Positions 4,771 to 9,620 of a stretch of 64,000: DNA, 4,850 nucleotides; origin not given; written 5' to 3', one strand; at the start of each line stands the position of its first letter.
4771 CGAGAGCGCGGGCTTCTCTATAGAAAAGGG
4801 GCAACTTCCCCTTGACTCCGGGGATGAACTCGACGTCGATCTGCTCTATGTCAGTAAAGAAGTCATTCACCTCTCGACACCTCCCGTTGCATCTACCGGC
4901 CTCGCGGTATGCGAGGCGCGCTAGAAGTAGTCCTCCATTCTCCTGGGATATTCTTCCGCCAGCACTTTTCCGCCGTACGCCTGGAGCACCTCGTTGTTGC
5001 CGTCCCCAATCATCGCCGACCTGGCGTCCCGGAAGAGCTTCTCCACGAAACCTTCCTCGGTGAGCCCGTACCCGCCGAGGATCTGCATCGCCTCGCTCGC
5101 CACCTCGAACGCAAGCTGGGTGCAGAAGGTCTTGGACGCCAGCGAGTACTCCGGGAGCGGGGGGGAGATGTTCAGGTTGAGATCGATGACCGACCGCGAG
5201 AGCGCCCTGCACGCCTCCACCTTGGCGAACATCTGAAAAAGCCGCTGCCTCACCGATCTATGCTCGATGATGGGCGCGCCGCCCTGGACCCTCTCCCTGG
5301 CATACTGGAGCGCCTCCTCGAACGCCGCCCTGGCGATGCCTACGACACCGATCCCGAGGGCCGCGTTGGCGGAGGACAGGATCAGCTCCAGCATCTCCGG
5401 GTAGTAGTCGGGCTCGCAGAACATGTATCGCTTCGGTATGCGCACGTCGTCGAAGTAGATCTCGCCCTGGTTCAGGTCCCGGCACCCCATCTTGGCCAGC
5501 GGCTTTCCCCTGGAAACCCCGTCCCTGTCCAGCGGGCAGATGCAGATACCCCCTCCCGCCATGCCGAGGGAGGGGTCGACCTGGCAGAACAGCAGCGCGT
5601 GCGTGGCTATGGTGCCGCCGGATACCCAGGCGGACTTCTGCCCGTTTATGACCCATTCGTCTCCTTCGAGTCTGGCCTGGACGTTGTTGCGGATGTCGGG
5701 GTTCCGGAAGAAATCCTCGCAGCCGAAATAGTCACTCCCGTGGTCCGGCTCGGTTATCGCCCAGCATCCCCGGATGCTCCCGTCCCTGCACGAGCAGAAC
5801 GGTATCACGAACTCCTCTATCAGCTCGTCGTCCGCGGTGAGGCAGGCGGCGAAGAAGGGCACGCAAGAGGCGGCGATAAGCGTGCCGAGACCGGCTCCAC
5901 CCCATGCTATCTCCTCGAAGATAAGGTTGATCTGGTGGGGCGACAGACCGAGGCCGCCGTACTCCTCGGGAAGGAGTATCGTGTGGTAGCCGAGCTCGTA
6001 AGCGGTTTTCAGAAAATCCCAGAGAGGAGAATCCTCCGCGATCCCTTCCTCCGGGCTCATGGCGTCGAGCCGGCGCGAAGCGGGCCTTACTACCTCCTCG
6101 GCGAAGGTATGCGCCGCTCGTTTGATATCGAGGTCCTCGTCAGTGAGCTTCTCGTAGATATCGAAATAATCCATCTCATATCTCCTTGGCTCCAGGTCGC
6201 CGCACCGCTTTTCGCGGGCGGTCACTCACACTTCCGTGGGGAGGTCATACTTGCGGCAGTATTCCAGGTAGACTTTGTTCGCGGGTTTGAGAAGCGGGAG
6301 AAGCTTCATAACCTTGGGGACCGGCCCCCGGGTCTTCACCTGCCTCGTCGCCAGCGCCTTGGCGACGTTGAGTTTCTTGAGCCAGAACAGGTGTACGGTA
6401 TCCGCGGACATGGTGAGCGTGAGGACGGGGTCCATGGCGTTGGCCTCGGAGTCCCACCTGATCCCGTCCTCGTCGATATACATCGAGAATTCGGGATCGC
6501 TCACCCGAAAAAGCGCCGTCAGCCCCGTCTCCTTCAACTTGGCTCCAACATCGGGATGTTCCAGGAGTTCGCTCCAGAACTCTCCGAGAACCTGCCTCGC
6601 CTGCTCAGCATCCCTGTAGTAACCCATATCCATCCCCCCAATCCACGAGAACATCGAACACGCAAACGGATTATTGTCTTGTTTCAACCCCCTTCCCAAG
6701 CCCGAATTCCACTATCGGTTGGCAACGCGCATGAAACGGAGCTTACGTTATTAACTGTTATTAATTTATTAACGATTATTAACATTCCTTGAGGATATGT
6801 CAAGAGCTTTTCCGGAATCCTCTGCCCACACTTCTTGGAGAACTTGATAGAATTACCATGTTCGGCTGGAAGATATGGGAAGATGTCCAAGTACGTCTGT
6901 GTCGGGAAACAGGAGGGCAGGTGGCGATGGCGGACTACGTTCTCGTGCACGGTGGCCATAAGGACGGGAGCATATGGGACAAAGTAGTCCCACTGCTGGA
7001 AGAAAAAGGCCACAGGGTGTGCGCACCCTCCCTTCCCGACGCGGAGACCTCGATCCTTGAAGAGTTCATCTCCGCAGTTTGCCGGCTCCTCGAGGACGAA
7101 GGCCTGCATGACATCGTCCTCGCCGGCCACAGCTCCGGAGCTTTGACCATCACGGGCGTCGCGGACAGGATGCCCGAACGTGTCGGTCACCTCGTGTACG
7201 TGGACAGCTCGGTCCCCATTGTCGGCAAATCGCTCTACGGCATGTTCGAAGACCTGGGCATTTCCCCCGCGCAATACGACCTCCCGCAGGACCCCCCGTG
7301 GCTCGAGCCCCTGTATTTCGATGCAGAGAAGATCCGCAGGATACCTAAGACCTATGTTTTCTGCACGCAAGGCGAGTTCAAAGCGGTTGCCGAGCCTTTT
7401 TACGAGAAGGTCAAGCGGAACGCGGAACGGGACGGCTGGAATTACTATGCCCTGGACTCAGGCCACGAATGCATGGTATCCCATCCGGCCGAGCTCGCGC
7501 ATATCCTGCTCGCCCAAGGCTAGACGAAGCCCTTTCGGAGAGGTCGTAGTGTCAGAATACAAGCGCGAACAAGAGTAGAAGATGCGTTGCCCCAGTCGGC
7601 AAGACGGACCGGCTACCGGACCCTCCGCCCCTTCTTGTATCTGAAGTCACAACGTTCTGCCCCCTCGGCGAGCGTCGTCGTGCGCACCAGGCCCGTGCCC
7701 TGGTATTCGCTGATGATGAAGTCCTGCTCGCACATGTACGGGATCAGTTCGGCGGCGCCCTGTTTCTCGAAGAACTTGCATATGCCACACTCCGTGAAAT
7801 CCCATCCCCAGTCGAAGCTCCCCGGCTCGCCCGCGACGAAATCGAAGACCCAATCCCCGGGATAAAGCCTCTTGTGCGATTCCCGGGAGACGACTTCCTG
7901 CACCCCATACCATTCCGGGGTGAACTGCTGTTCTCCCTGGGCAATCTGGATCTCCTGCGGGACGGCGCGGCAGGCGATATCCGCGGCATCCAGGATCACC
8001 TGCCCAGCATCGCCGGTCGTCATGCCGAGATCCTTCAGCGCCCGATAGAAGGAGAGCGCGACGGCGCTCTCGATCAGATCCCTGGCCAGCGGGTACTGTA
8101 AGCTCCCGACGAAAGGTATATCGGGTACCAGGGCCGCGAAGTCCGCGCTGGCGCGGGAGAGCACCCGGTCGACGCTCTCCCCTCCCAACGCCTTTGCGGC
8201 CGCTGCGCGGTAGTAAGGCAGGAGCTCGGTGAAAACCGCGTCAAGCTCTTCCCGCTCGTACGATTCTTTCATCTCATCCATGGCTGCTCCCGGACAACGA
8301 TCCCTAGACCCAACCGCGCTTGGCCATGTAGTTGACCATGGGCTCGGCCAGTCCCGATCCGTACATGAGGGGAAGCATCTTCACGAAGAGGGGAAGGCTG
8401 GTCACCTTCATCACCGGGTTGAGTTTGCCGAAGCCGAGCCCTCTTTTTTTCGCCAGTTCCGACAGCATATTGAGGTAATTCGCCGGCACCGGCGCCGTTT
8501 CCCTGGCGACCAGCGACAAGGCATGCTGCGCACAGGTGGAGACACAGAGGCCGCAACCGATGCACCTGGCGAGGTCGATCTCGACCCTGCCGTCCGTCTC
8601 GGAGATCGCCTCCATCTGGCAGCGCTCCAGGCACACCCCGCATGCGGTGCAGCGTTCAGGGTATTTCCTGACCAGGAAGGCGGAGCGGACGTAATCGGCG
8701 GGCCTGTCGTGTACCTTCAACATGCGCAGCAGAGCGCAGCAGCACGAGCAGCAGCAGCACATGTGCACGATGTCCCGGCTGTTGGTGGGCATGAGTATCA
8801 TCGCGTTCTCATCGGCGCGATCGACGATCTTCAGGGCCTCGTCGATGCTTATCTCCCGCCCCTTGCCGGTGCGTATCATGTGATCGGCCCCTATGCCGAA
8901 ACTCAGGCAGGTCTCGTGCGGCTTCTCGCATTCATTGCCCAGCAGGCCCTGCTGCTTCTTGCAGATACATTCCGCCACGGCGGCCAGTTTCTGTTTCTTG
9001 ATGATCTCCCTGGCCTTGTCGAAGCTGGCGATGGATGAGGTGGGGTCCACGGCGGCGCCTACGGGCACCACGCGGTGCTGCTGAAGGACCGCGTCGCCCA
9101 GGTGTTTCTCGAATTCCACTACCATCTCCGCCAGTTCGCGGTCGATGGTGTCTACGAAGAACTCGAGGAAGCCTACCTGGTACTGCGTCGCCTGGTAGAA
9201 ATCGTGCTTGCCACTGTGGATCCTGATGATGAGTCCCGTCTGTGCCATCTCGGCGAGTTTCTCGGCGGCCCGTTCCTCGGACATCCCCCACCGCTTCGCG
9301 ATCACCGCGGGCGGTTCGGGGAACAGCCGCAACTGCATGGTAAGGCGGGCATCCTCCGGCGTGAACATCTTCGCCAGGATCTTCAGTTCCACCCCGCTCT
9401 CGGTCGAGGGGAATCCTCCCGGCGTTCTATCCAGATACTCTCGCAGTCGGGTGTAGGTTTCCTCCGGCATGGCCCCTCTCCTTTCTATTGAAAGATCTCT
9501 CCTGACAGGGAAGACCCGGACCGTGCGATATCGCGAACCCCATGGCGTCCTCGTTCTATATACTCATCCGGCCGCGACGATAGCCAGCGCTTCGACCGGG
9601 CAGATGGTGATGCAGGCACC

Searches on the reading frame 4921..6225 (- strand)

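Call 75: search_protein_families(library=pfam, proteins=[window:4921-6225:-], max_evalue=0.0001)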
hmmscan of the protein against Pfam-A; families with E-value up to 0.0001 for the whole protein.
window:4921-6225:- (434 aa): 5 families
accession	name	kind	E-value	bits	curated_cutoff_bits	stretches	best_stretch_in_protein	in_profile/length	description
PF00441.29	Acyl-CoA_dh_1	-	2.8e-32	112.4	22.4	1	288-415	16-142/150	Acyl-CoA dehydrogenase, C-terminal domain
PF02770.24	Acyl-CoA_dh_M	-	1.5e-15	57.5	33.3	1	154-261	1-97/97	Acyl-CoA dehydrogenase, middle domain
PF08028.16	Acyl-CoA_dh_2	-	7e-15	55.9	22.7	1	291-404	4-126/134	Acyl-CoA dehydrogenase, C-terminal domain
PF02771.21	Acyl-CoA_dh_N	-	1.8e-12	48.1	22.9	1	28-120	1-85/113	Acyl-CoA dehydrogenase, N-terminal domain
PF22924.1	ACOX_C_alpha1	-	9.2e-06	26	27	1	305-419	26-165/169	Acyl-CoA oxidase, C-alpha1 domain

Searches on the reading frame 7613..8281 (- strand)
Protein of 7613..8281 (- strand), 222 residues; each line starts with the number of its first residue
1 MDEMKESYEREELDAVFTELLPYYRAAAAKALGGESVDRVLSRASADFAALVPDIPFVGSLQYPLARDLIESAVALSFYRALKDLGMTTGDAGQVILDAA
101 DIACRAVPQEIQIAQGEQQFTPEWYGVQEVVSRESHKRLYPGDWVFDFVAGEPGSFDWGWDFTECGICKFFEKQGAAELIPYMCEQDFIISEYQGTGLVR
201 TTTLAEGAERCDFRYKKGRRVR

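Call 75: search_protein_families(library=pfam, proteins=[window:7613-8281:-], max_evalue=0.0001)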
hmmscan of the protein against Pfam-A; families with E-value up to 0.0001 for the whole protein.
window:7613-8281:- (222 aa): 1 family
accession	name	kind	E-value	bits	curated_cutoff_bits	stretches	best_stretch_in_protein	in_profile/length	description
PF14196.11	ATC_hydrolase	-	5.8e-20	73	28.1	1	69-215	3-145/145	L-2-amino-thiazoline-4-carboxylic acid hydrolase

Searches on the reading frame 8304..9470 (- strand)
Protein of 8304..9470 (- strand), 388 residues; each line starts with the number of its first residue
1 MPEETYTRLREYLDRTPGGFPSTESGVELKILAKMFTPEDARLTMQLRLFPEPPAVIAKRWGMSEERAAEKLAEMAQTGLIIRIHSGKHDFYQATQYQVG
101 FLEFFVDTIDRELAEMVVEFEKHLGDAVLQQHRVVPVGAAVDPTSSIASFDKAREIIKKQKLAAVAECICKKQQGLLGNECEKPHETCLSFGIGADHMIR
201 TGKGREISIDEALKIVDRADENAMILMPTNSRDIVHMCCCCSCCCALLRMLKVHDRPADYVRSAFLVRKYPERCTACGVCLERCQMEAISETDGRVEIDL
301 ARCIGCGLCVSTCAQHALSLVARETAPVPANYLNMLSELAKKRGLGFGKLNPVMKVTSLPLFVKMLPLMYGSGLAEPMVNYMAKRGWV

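Call 75: search_protein_families(library=pfam, proteins=[window:8304-9470:-], max_evalue=0.0001)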
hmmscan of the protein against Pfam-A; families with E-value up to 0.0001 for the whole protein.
window:8304-9470:- (388 aa): 7 families
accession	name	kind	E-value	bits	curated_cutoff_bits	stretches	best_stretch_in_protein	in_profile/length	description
PF00037.32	Fer4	-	3.4e-10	39.8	21.1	1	296-313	1-18/24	4Fe-4S binding domain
PF12838.12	Fer4_7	-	8e-07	29.9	27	0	273-315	1-50/52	4Fe-4S dicluster domain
PF13187.11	Fer4_9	-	2.9e-06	27.6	27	1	273-317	1-51/52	4Fe-4S dicluster domain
PF13237.11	Fer4_10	-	5.5e-06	26.7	25.5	1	268-313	3-52/53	4Fe-4S dicluster domain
PF12837.12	Fer4_6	-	1e-05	25.6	25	1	296-315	2-21/24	4Fe-4S binding domain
PF14697.11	Fer4_21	-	1.6e-05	25.4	35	0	272-314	6-52/59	4Fe-4S dicluster domain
PF12797.12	Fer4_2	-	4.7e-05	23.5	24.5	1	295-313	2-20/22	4Fe-4S binding domain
